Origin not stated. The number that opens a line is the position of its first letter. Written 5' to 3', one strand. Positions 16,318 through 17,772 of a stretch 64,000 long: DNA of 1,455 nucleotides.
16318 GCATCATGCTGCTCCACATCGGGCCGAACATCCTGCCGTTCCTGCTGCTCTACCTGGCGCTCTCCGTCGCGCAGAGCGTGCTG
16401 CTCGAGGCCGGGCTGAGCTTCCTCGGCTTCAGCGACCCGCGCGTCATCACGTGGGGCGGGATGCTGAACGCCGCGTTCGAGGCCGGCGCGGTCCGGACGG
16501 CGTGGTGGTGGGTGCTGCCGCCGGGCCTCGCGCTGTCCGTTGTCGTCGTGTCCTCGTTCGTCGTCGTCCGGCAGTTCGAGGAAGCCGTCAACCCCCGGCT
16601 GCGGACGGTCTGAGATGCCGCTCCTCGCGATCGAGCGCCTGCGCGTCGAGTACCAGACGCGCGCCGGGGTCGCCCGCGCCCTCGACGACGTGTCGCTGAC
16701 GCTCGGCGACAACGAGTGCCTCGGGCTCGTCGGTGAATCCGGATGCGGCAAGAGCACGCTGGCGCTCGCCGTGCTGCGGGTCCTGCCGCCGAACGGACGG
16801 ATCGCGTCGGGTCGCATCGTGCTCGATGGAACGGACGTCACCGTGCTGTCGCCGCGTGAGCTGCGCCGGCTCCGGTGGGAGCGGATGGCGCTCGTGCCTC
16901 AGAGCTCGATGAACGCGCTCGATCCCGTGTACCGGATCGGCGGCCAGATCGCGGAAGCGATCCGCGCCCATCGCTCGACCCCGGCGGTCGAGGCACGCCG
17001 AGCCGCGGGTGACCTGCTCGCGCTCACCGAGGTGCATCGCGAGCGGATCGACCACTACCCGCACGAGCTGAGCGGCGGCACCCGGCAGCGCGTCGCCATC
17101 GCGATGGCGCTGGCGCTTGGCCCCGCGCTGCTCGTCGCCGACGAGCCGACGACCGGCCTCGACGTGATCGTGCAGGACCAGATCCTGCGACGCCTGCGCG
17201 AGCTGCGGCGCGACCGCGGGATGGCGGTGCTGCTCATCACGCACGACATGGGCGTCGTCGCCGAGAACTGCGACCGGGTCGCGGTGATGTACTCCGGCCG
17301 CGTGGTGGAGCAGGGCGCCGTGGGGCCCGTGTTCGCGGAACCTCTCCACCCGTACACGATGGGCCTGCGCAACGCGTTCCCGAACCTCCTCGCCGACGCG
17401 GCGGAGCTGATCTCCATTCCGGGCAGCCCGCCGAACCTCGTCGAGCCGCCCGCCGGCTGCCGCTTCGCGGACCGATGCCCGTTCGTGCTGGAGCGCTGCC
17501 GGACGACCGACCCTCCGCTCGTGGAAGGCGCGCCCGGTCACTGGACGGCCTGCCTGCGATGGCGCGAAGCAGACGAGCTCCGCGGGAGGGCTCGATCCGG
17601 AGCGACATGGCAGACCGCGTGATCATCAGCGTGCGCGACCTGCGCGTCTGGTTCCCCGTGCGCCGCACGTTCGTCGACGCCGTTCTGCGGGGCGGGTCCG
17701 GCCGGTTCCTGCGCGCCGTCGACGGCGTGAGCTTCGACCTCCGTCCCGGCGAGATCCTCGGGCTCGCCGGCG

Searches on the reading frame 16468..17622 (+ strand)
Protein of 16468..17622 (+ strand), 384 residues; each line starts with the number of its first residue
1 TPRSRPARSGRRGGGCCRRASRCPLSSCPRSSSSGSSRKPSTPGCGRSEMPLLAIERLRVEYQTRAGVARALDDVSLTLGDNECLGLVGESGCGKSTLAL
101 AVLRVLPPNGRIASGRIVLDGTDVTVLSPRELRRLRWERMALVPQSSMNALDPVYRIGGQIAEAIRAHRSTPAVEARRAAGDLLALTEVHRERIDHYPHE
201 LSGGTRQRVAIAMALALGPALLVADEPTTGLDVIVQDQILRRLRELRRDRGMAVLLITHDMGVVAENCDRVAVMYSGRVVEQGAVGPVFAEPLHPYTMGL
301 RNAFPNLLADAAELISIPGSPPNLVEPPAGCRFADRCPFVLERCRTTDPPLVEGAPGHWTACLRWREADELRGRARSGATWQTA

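Call 61: search_protein_families(library=pfam, proteins=[window:16468-17622:+], max_evalue=0.00001)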
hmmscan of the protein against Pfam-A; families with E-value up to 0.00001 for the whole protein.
window:16468-17622:+ (384 aa): 3 families
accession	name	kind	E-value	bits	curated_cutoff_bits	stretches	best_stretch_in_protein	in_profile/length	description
PF00005.33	ABC_tran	-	1.8e-25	90.5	25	1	72-229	1-137/137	ABC transporter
PF08352.17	oligo_HPY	-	2.7e-17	63.3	27.1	1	280-344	1-65/65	Oligopeptide/dipeptide transporter, C-terminal region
PF13304.12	AAA_21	-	7.7e-08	33.2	27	1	197-264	234-303/304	AAA domain, putative AbiEii toxin, Type IV TA system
